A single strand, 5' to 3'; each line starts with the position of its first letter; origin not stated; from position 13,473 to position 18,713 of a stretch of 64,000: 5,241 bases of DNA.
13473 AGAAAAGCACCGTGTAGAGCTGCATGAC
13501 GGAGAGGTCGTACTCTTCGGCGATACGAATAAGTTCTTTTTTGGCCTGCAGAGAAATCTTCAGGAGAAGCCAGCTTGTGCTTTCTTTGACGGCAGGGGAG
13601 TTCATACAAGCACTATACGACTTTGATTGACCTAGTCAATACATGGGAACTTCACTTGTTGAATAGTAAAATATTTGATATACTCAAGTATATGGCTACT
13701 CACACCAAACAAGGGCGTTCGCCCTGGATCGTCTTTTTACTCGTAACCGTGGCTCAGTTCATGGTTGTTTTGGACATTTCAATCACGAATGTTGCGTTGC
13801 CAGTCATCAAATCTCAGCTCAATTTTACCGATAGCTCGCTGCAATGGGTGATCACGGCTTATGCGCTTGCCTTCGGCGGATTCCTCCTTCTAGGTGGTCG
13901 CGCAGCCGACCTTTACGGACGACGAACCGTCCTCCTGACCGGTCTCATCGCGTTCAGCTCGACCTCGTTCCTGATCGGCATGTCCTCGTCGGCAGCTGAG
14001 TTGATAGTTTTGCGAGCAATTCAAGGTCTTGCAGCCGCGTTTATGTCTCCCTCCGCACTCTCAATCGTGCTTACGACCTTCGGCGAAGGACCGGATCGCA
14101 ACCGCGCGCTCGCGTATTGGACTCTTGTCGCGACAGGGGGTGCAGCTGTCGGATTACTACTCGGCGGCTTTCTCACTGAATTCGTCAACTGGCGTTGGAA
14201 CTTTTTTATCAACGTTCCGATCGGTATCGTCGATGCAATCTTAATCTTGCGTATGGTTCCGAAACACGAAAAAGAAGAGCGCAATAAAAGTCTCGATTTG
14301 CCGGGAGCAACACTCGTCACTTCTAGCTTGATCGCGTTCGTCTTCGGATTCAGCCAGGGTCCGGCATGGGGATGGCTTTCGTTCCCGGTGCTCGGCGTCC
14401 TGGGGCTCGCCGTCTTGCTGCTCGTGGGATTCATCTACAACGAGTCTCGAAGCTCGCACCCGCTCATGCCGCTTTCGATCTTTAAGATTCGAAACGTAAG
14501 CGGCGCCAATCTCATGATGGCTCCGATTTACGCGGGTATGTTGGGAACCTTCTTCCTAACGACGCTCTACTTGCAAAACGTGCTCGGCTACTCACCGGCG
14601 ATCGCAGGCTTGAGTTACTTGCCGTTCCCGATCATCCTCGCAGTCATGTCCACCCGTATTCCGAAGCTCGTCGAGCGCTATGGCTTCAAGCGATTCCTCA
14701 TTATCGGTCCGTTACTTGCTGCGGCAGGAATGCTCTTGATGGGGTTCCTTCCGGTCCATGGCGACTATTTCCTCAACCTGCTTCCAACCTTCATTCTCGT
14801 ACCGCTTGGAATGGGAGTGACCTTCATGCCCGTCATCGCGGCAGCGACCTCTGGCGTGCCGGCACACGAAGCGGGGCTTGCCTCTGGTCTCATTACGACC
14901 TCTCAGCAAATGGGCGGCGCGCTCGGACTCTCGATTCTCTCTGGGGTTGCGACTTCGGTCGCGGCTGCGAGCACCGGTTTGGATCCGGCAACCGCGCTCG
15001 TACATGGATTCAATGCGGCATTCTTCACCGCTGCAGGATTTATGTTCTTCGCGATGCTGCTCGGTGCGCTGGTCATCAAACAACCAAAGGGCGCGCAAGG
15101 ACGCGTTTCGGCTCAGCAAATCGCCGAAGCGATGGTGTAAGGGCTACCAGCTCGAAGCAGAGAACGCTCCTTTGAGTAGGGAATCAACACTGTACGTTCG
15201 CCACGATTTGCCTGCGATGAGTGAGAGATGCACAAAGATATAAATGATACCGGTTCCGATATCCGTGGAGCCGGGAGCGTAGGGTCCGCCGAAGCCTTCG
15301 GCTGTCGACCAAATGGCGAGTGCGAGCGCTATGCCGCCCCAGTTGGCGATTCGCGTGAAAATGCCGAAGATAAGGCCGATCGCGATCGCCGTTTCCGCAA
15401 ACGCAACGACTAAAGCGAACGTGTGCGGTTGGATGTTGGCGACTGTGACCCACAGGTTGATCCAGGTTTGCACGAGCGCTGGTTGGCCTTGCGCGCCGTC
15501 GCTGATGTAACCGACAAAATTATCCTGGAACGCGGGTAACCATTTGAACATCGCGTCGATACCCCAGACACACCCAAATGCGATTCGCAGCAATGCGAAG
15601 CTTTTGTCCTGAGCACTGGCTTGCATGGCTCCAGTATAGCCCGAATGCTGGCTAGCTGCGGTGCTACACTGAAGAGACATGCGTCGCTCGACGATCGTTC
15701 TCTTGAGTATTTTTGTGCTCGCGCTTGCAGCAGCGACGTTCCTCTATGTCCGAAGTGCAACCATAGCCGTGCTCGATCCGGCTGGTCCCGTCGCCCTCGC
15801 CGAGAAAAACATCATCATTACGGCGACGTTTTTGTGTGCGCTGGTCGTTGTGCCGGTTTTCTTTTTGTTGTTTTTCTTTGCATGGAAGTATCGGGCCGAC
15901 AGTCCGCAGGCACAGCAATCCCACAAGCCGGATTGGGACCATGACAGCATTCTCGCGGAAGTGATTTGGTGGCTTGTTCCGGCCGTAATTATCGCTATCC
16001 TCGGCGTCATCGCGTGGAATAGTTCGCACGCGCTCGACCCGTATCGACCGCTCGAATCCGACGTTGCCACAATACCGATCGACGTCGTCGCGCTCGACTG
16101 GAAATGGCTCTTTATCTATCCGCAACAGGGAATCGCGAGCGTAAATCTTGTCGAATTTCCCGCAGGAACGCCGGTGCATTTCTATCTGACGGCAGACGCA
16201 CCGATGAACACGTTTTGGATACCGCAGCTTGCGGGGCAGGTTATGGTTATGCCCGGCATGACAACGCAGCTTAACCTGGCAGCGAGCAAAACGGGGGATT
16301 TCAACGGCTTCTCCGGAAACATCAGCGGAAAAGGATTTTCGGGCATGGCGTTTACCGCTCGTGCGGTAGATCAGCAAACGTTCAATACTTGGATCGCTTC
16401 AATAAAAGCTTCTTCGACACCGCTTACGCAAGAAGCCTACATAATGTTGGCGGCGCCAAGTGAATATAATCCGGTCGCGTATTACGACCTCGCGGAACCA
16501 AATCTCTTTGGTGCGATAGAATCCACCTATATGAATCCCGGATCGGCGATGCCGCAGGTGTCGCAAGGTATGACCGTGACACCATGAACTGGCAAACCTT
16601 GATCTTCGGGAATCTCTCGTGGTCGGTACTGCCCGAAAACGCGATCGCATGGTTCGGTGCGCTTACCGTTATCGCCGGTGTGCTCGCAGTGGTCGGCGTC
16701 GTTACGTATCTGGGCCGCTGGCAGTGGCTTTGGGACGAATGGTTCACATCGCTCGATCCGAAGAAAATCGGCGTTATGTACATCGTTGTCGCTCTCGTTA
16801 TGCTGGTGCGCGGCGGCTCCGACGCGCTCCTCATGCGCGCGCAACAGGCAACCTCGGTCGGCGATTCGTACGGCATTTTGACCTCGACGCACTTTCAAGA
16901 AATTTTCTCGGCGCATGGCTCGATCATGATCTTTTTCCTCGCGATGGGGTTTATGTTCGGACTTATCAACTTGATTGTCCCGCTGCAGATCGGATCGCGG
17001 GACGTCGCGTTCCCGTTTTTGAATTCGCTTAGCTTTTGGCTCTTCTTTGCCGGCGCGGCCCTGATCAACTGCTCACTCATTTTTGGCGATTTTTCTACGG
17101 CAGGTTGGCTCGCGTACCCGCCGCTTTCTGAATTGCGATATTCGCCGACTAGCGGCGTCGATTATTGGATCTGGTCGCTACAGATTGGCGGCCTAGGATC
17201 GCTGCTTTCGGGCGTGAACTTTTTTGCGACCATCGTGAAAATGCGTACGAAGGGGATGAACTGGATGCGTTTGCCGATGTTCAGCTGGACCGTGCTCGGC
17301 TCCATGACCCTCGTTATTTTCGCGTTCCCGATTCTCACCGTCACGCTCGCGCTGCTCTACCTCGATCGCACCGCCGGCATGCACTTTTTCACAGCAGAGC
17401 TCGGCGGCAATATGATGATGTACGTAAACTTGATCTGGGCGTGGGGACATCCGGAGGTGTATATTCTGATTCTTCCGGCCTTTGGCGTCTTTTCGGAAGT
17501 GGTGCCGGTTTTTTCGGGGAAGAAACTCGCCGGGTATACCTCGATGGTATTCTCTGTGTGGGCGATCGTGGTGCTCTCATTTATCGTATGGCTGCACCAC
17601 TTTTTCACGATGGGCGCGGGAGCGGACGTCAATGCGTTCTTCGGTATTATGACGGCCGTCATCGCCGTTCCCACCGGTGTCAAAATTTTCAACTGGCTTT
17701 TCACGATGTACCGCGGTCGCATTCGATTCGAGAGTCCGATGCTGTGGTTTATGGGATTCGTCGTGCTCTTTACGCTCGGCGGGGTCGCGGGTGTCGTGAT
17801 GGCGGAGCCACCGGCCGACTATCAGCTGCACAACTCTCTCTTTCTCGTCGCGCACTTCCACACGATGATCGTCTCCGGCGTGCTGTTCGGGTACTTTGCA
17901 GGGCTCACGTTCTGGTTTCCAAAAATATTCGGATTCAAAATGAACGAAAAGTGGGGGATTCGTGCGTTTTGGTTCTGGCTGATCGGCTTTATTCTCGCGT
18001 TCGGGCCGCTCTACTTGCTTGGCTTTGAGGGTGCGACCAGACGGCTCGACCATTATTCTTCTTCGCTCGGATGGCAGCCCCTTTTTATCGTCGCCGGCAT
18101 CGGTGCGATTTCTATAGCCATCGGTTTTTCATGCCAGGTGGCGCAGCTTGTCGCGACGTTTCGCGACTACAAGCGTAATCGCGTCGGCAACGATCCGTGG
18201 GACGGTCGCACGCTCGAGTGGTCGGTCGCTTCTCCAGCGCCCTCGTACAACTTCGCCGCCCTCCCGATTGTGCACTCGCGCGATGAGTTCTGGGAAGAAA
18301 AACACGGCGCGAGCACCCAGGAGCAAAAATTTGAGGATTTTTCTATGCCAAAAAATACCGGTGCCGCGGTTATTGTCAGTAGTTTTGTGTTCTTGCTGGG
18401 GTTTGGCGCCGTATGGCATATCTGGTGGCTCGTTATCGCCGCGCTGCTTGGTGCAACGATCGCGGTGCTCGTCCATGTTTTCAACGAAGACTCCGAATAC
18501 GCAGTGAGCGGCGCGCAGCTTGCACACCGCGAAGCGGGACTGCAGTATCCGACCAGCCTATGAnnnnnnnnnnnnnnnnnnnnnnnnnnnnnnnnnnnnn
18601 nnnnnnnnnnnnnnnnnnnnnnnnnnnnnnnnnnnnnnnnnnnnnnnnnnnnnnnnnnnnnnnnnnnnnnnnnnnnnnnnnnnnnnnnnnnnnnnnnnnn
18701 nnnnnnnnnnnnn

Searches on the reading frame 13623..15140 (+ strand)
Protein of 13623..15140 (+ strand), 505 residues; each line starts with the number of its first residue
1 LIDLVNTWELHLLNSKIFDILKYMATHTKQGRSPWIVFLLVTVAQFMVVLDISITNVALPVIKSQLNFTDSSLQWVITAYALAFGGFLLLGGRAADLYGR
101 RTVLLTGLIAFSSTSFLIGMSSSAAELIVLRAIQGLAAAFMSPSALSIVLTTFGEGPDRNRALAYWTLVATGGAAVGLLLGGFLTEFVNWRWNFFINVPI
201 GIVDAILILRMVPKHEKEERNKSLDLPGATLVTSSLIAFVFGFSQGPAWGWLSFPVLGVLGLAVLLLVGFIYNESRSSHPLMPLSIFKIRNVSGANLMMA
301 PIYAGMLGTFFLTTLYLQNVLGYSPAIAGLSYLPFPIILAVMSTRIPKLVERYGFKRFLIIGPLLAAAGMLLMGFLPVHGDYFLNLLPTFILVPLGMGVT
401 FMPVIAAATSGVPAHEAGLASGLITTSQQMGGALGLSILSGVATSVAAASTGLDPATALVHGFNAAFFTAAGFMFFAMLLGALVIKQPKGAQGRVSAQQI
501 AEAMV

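Call 27: search_protein_families(library=pfam, proteins=[window:13623-15140:+], max_evalue=0.001)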
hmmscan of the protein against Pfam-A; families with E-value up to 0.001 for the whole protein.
window:13623-15140:+ (505 aa): 1 family
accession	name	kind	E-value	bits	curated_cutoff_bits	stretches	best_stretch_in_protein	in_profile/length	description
PF07690.21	MFS_1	-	4.3e-54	184.2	33.4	1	42-435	2-346/347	Major Facilitator Superfamily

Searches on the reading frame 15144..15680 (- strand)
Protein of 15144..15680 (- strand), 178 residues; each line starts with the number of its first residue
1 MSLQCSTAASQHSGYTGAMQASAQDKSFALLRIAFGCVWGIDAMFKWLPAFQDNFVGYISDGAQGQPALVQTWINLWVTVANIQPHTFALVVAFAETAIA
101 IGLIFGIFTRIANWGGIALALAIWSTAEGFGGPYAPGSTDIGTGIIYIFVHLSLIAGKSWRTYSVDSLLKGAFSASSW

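Call 27: search_protein_families(library=pfam, proteins=[window:15144-15680:-], max_evalue=0.001)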
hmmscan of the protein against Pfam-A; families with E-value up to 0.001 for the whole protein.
window:15144-15680:- (178 aa): 1 family
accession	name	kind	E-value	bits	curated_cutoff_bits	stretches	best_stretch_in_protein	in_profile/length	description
PF07681.17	DoxX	-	0.00032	21.7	23.6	1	30-126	4-82/85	DoxX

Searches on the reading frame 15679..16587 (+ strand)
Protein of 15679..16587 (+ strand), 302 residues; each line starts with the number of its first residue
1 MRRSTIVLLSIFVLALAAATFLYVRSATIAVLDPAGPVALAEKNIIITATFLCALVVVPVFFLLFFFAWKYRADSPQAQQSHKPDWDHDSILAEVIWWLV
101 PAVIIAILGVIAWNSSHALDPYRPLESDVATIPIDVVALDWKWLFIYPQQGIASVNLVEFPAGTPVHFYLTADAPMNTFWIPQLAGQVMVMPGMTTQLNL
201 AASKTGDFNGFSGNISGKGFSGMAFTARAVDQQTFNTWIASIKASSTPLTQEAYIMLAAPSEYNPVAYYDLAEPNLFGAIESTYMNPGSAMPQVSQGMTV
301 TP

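Call 27: search_protein_families(library=pfam, proteins=[window:15679-16587:+], max_evalue=0.001)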
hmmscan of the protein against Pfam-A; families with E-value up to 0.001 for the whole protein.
window:15679-16587:+ (302 aa): 3 families
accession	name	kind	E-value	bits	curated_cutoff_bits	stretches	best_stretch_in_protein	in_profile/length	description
PF06481.20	COX_ARM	-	4.9e-14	52.3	23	1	243-288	1-46/46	COX Aromatic Rich Motif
PF00116.26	COX2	-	0.00012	22.4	22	1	156-229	46-119/120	Cytochrome C oxidase subunit II, periplasmic domain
PF02790.20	COX2_TM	-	0.00041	20.9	22.8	1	41-111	18-84/88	Cytochrome C oxidase subunit II, transmembrane domain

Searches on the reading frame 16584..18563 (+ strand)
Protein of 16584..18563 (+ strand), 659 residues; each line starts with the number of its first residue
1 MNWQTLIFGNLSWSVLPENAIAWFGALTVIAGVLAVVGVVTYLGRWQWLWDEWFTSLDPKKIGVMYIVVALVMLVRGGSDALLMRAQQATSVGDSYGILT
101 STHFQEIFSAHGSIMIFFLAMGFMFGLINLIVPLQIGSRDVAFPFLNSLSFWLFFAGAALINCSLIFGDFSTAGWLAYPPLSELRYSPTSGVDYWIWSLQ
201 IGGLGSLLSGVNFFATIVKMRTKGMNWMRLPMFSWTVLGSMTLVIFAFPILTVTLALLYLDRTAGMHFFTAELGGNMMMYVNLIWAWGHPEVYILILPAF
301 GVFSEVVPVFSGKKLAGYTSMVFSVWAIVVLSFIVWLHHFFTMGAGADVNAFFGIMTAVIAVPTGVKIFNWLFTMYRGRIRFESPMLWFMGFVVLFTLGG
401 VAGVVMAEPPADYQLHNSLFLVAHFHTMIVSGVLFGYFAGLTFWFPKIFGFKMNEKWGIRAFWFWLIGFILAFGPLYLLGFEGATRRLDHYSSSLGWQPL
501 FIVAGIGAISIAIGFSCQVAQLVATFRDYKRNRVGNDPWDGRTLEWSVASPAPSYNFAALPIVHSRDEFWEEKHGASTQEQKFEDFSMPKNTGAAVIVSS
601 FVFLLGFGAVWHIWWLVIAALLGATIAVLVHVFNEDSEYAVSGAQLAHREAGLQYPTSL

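Call 27: search_protein_families(library=pfam, proteins=[window:16584-18563:+], max_evalue=0.001)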
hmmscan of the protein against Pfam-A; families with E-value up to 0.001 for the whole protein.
window:16584-18563:+ (659 aa): 1 family
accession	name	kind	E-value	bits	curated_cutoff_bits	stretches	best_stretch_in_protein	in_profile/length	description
PF00115.25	COX1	-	1.1e-144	482.9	34.8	1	61-509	1-435/436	Cytochrome C and Quinol oxidase polypeptide I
